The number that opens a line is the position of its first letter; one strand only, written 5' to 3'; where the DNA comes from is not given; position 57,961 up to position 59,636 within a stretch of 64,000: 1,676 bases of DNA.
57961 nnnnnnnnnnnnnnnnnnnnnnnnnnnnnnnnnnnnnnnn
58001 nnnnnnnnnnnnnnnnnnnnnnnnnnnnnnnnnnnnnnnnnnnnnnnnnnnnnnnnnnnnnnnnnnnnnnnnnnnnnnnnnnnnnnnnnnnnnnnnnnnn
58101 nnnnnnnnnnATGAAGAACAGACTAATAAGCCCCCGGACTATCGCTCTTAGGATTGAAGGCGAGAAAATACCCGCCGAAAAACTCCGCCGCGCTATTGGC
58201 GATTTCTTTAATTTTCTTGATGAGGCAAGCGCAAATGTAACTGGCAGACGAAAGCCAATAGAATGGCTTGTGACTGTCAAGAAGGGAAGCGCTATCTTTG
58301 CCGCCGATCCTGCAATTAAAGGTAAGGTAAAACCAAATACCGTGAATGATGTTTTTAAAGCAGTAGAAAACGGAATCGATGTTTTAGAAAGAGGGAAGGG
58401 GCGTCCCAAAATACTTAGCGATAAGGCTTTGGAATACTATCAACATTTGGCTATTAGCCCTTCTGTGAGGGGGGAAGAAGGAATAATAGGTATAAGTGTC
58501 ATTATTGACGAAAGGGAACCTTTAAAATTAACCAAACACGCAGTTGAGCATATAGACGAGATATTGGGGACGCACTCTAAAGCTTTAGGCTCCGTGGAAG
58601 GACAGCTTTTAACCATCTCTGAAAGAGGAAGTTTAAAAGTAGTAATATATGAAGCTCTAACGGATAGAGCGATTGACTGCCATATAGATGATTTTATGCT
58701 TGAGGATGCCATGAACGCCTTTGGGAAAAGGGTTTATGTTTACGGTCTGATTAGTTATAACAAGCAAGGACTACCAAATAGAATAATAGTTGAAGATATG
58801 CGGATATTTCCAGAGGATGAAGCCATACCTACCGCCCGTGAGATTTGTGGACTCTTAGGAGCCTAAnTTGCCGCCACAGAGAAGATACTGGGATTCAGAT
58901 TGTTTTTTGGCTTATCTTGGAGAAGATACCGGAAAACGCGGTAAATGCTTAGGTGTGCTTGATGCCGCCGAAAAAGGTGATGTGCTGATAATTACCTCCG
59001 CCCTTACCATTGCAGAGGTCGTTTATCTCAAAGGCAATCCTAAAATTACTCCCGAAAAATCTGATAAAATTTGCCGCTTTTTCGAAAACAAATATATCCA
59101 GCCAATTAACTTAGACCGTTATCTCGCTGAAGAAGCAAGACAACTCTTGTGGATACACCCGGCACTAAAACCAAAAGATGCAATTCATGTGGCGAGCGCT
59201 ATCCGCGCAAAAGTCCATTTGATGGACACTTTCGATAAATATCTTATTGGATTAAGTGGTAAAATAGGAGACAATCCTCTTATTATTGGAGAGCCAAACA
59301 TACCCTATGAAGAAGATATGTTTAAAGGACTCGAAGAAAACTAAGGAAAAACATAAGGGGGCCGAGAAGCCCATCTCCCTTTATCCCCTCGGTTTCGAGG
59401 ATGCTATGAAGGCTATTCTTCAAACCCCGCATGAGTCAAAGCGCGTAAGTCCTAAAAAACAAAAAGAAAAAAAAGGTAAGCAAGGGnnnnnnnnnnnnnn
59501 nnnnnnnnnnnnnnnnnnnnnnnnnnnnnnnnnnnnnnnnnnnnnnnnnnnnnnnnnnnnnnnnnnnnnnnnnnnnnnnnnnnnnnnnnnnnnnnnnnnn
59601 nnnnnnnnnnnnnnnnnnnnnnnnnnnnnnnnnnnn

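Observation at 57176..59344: IS1595-family transposase translationally coupled to an unknown 251-aa protein and a PIN-domain protein in an AT-rich island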

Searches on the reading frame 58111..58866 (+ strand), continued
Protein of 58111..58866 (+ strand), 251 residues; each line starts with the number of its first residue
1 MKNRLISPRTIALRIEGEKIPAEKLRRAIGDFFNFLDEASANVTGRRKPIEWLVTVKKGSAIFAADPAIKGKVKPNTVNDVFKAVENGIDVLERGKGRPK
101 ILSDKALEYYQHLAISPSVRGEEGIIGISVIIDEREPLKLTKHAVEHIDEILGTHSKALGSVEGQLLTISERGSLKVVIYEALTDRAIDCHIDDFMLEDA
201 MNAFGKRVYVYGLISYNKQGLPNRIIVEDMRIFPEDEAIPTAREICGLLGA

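Call 78: find_encoding_contigs(protein=P0339, flank=5000, max_places=2)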
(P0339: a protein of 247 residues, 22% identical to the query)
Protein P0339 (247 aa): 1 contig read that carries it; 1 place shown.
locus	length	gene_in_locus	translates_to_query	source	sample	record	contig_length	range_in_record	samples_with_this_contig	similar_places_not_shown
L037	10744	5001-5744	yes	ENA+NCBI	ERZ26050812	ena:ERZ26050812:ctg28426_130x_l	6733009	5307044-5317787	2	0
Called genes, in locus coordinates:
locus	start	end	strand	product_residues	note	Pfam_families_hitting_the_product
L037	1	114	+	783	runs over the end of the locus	PF00662:Proton_antipo_N, PF00361:Proton_antipo_M, PF13244:MbhD, PF20501:MbhE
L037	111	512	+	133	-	PF04039:MnhB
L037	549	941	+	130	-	PF00420:Oxidored_q2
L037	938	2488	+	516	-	PF00361:Proton_antipo_M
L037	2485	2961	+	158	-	PF01899:MNHE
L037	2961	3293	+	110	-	PF04066:MrpF_PhaF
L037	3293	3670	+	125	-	PF03334:PhaG_MnhG_YufB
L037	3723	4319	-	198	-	PF07929:PRiA4_ORF3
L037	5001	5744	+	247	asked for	-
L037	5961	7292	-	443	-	PF07690:MFS_1, PF00083:Sugar_tr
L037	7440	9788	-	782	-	PF07635:PSCyt1, PF07583:PSCyt2, PF07587:PSD1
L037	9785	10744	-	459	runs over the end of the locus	PF07394:DUF1501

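Call 79: find_encoding_contigs(protein=P0344, flank=5000, max_places=2)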
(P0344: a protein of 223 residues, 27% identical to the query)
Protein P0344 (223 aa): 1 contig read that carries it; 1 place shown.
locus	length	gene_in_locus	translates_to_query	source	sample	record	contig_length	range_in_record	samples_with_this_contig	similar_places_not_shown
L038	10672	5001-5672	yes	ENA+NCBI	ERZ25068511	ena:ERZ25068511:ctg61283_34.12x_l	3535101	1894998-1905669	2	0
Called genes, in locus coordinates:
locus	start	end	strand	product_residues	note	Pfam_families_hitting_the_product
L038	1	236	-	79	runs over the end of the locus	-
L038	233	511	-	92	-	-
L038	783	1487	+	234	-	-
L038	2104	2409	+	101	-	-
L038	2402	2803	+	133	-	-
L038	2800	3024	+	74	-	-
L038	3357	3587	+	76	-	-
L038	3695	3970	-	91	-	PF12762:DDE_Tnp_IS1595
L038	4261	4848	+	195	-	-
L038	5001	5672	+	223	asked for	-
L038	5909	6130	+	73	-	-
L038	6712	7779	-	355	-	-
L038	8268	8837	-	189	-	PF14200:RicinB_lectin_2 (faint), PF00652:Ricin_B_lectin, PF03498:CDtoxinA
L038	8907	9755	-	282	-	PF03372:Exo_endo_phos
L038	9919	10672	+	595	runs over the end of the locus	PF14236:DruA, PF13808:DDE_Tnp_1_assoc, PF01609:DDE_Tnp_1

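Call 80: find_encoding_contigs(protein=P0291, flank=5000, max_places=2)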
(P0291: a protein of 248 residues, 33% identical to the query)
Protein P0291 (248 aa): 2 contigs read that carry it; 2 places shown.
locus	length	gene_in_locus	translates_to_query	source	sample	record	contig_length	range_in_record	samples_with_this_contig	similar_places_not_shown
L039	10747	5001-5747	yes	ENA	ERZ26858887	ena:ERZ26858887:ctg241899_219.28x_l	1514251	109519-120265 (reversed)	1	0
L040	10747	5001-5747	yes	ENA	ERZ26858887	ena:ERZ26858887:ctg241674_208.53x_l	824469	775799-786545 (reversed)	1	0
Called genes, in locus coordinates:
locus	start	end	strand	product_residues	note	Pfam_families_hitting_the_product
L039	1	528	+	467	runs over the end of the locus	PF07690:MFS_1, PF00083:Sugar_tr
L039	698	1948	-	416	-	PF02875:Mur_ligase_C (faint), PF08245:Mur_ligase_M, PF27239:FOL3_C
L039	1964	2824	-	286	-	PF17848:Zn_ribbon_ACC, PF01039:Carboxyl_trans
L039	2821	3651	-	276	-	PF00290:Trp_syntA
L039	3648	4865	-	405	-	PF00291:PALP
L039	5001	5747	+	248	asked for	-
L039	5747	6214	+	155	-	PF01850:PIN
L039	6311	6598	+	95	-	PF07045:DUF1330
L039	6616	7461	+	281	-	PF07724:AAA_2 (weak), PF13401:AAA_22 (weak), PF00004:AAA, PF07728:AAA_5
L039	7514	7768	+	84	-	-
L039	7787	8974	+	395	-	PF05762:VWA_CoxE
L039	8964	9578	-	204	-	PF00440:TetR_N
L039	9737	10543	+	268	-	PF00106:adh_short, PF08659:KR, PF13561:adh_short_C2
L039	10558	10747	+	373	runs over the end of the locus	PF03435:Sacchrp_dh_NADP, PF19362:DUF5938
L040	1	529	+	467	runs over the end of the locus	PF00083:Sugar_tr, PF07690:MFS_1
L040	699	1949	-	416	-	PF08245:Mur_ligase_M, PF02875:Mur_ligase_C (weak), PF27239:FOL3_C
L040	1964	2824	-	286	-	PF17848:Zn_ribbon_ACC, PF01039:Carboxyl_trans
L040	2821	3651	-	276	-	PF00290:Trp_syntA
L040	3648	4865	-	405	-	PF00291:PALP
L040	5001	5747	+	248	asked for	-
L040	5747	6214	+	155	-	PF01850:PIN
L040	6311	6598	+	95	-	PF07045:DUF1330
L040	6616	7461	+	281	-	PF07724:AAA_2 (weak), PF13401:AAA_22 (weak), PF00004:AAA, PF07728:AAA_5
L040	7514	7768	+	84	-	-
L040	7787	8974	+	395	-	PF05762:VWA_CoxE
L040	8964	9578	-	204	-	PF00440:TetR_N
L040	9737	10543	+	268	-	PF00106:adh_short, PF08659:KR, PF13561:adh_short_C2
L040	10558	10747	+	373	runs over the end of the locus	PF03435:Sacchrp_dh_NADP, PF19362:DUF5938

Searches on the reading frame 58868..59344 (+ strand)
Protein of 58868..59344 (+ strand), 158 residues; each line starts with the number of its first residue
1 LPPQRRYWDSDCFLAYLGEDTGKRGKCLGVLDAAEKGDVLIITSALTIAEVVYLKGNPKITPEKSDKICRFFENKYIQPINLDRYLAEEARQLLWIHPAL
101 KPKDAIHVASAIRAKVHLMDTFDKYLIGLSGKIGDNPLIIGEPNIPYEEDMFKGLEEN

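Call 3: search_protein_families(library=pfam, proteins=[window:58868-59344:+], max_evalue=0.1)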
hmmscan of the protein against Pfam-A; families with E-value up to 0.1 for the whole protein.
window:58868-59344:+ (158 aa): 1 family
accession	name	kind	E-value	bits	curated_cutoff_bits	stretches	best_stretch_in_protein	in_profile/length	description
PF01850.27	PIN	-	1.9e-10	41.8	23.6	1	9-125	4-113/120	PIN domain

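Call 4: search_protein_families(library=ncbifam, proteins=[window:58868-59344:+], max_evalue=0.1)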
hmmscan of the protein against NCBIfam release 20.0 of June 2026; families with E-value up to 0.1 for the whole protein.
window:58868-59344:+ (158 aa): 0 families

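Call 5: search_protein_families(library=padloc, proteins=[window:58868-59344:+], max_evalue=0.1)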
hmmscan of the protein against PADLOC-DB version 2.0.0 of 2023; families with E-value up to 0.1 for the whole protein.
window:58868-59344:+ (158 aa): 0 families

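Call 8: search_protein_families(library=phrogs, proteins=[window:58868-59344:+], max_evalue=0.1)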
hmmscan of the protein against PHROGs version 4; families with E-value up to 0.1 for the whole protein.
window:58868-59344:+ (158 aa): 0 families

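Call 13: search_solved_structures(query=window:58868-59341:+, max_evalue=1, show_alignments=2)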
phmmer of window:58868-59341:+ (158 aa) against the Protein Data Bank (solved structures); distinct sequences matched with E-value up to 1: 2.
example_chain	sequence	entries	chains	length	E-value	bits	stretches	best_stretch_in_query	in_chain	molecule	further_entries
6xr1_A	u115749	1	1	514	3.8e-06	30.2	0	18-65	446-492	dTor_9x57R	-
6xr2_A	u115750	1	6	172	0.11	15.8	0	18-65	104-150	dTor_3x57R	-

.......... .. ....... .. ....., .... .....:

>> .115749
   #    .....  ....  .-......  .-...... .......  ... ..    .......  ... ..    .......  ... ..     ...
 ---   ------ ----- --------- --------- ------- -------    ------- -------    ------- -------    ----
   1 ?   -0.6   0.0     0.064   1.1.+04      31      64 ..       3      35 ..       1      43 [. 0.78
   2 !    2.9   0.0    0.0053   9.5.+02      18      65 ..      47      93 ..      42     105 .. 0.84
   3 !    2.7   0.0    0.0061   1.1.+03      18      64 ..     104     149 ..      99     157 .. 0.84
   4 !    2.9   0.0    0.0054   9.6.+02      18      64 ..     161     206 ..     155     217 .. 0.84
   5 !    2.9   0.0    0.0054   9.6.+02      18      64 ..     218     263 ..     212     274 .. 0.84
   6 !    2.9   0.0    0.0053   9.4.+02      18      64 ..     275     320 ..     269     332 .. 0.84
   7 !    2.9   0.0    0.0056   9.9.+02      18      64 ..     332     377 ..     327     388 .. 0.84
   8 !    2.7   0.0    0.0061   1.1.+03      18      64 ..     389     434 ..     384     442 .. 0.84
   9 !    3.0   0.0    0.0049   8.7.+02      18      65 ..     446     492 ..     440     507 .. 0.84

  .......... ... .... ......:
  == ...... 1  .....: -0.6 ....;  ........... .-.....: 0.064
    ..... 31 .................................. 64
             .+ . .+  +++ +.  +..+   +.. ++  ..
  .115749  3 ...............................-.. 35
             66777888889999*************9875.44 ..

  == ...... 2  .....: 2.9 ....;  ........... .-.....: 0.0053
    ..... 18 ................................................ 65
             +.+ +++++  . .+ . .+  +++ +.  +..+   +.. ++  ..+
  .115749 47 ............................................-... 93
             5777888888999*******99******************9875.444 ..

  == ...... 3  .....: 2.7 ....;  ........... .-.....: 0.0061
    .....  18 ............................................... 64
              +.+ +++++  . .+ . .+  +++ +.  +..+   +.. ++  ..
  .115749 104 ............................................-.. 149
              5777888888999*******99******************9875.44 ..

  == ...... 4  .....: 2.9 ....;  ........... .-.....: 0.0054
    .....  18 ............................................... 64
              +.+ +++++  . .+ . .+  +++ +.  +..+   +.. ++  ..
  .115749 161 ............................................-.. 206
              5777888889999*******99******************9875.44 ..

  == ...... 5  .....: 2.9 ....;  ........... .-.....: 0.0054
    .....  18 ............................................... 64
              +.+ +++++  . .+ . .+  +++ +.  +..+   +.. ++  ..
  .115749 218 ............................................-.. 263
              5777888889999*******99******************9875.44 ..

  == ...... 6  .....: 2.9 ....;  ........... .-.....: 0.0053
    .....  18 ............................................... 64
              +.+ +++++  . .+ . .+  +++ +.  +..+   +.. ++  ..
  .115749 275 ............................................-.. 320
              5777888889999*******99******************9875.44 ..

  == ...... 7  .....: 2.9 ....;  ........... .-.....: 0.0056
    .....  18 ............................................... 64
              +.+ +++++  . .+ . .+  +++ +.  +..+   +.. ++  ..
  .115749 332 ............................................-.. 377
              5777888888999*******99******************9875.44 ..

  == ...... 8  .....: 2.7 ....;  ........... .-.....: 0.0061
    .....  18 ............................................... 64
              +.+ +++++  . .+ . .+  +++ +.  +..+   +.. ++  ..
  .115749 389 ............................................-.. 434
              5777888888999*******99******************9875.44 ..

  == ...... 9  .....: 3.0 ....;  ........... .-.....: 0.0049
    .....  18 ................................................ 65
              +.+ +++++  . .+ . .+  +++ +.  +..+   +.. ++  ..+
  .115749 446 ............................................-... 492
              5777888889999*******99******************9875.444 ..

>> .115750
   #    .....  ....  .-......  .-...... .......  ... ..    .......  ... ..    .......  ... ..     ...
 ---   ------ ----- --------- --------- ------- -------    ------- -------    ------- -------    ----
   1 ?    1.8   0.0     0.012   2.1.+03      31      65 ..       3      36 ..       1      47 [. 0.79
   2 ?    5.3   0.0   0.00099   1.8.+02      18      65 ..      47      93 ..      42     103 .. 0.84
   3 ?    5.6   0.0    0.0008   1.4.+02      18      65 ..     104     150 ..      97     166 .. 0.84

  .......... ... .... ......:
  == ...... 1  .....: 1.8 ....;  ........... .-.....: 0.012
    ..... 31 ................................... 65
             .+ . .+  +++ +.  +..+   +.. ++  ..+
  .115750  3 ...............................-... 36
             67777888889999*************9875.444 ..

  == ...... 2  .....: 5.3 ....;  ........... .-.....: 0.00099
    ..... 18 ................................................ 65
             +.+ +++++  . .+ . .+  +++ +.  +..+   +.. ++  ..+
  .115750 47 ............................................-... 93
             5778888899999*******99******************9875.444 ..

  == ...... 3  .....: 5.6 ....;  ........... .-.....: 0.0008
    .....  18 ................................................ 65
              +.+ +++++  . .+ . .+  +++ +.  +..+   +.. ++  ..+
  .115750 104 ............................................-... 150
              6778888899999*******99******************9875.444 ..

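Call 26: find_homologous_proteins(query=window:58868-59341:+, max_evalue=0.001)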
Query window:58868-59341:+ (158 aa): 267 proteins with E <= 0.001 among 306 candidates; the best 120 are listed.
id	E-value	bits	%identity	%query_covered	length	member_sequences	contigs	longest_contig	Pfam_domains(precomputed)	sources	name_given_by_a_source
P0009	2.1e-102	358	100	100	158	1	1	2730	PF01850.28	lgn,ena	-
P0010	5.5e-60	220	68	93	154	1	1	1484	PF01850.28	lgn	-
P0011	7.5e-58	213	64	94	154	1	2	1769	PF01850.28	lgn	-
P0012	1.9e-57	212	64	95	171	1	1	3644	PF01850.28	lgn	-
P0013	4.1e-56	207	63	97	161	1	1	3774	PF01850.28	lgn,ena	-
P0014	2.0e-55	205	68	93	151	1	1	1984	PF01850.28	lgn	-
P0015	6.0e-55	204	65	91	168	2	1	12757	PF01850.28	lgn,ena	-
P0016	2.0e-53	199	63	92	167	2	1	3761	PF01850.28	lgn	-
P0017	3.1e-53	198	63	94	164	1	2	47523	PF01850.28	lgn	-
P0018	2.1e-52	195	62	92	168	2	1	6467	PF01850.28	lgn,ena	-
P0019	2.6e-52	195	64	94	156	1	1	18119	PF01850.28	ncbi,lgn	-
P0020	7.5e-52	194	62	97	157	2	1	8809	PF01850.28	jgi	-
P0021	7.6e-52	194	61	94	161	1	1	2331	PF01850.28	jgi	jgi:hypothetical protein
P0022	7.8e-52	193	62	92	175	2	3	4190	PF01850.28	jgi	-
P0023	1.2e-51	193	61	96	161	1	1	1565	PF01850.28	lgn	-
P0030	1.5e-47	180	61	94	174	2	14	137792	PF01850.28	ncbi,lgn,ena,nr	ncbi:MAG TPA: PIN domain-containing protein [Bacteroidales bacterium]|nr:PIN domain-containing prote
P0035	2.0e-45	173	53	97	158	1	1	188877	PF01850.28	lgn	-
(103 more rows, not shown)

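Call 27: find_encoding_contigs(protein=P0017, flank=6000, max_places=2)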
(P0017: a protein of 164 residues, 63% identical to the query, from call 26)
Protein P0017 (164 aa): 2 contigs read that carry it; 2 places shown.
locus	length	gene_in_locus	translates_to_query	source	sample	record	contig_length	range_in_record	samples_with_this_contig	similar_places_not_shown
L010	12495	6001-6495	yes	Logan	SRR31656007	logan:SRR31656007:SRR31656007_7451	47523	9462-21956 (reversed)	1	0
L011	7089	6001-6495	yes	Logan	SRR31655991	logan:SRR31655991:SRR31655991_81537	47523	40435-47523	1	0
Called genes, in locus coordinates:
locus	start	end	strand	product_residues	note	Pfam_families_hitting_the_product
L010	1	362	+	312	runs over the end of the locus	-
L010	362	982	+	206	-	-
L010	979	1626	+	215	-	-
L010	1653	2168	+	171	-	PF13392:HNH_3, PF00847:AP2 (weak)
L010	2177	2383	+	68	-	PF16468:DUF5049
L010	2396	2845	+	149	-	-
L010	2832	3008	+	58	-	-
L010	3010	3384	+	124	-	-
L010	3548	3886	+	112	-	-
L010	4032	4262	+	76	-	-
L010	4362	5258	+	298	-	PF12760:Zn_ribbon_IS1595, PF12762:DDE_Tnp_IS1595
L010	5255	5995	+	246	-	-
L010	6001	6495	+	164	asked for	PF01850:PIN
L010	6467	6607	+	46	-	-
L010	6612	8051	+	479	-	PF01555:N6_N4_Mtase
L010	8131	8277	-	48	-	-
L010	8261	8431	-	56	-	-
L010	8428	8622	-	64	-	-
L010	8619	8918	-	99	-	PF14354:Lar_restr_allev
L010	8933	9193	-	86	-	-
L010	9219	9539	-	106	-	-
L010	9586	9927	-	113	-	-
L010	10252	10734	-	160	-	PF13392:HNH_3, PF00847:AP2 (weak)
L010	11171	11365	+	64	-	-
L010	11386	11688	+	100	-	-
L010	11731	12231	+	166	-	PF06319:MmcB-like (weak)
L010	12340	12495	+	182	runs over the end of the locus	-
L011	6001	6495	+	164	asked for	PF01850:PIN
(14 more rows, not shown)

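Call 28: find_encoding_contigs(protein=P0019, flank=6000, max_places=2)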
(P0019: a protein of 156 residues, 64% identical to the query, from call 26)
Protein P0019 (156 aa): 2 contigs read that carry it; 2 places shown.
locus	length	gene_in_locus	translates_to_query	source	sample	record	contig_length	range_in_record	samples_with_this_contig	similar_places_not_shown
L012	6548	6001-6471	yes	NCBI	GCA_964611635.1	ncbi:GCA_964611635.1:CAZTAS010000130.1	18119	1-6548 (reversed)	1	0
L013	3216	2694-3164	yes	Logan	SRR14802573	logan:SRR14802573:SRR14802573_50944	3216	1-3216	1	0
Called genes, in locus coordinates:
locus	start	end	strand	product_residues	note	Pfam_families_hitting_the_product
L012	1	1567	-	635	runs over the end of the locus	PF00009:GTP_EFTU, PF03144:GTP_EFTU_D2, PF25461:Beta-barrel_SelB, PF09106:WHD_2nd_SelB, PF09107:WHD_3rd_SelB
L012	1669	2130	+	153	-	PF03652:RuvX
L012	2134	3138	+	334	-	PF02618:YceG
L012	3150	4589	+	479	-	PF00682:HMGL-like, PF02436:PYC_OADA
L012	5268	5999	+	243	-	-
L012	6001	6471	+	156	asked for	PF01850:PIN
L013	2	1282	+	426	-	?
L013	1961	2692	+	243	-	-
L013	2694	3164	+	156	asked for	PF01850:PIN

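Call 29: find_encoding_contigs(protein=P0030, flank=6000, max_places=3)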
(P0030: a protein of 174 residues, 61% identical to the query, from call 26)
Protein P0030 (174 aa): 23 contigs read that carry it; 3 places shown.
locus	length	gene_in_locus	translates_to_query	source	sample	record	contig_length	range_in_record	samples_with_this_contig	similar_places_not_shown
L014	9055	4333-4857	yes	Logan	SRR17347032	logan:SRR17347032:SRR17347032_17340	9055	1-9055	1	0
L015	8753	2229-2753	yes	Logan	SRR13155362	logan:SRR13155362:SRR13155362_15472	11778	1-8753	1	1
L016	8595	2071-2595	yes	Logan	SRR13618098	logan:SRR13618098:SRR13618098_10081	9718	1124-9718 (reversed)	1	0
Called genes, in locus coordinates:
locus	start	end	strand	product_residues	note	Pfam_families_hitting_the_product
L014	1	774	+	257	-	?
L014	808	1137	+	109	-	-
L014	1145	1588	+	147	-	-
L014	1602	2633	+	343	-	-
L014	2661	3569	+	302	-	PF12760:Zn_ribbon_IS1595, PF12762:DDE_Tnp_IS1595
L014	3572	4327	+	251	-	-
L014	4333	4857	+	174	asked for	PF01850:PIN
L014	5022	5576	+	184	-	PF00574:CLP_protease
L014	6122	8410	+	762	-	PF01507:PAPS_reduct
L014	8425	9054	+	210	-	?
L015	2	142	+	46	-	?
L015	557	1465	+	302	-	PF12760:Zn_ribbon_IS1595, PF12762:DDE_Tnp_IS1595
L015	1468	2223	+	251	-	-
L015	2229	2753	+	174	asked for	PF01850:PIN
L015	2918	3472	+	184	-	PF00574:CLP_protease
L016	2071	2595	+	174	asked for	PF01850:PIN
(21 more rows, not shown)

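Call 30: find_encoding_contigs(protein=P0035, flank=6000, max_places=2)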
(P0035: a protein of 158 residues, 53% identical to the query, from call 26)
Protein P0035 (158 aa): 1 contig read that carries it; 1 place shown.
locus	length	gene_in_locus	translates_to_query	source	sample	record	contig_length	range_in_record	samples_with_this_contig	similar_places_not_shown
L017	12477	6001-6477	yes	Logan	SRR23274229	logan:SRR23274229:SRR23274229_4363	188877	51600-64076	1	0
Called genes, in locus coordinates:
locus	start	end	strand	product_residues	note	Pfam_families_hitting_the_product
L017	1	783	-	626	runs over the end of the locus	PF00890:FAD_binding_2, PF01266:DAO, PF01494:FAD_binding_3 (weak), PF01946:Thi4, PF12831:FAD_oxidored (weak), PF13450:NAD_binding_8, PF13738:Pyr_redox_3 (weak), PF01593:Amino_oxidase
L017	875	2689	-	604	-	PF03255:ACCA, PF01039:Carboxyl_trans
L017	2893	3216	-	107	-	PF01521:Fe-S_biosyn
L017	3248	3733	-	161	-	PF13664:DUF4149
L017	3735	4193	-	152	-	-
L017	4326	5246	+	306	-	PF12760:Zn_ribbon_IS1595, PF12762:DDE_Tnp_IS1595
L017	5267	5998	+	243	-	-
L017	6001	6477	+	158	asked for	PF01850:PIN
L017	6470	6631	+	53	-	-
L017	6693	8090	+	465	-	PF01555:N6_N4_Mtase, PF02086:MethyltransfD12 (faint), PF04471:Mrr_cat, PF22722:NA-iREase1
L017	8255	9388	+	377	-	PF00557:Peptidase_M24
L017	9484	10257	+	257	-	PF01503:PRA-PH (weak), PF03819:MazG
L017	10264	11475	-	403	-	PF01676:Metalloenzyme, PF10143:PhosphMutase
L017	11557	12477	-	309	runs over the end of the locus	PF16881:LIAS_N, PF04055:Radical_SAM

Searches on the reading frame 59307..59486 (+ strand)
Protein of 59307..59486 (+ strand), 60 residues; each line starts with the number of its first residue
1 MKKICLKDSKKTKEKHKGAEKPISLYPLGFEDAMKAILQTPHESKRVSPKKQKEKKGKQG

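Call 66: search_protein_families(library=pfam, proteins=[window:59307-59486:+], max_evalue=10)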
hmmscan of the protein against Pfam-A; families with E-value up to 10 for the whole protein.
seq(60 aa): 1 family
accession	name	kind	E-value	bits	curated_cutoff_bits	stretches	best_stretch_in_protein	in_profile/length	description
PF07615.16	Ykof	-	0.069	14.1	21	1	22-47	5-30/81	YKOF-related Family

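Call 67: search_protein_families(library=ncbifam, proteins=[window:59307-59486:+], max_evalue=10)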
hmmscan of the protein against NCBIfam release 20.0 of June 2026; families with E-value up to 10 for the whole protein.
seq(60 aa): 0 families
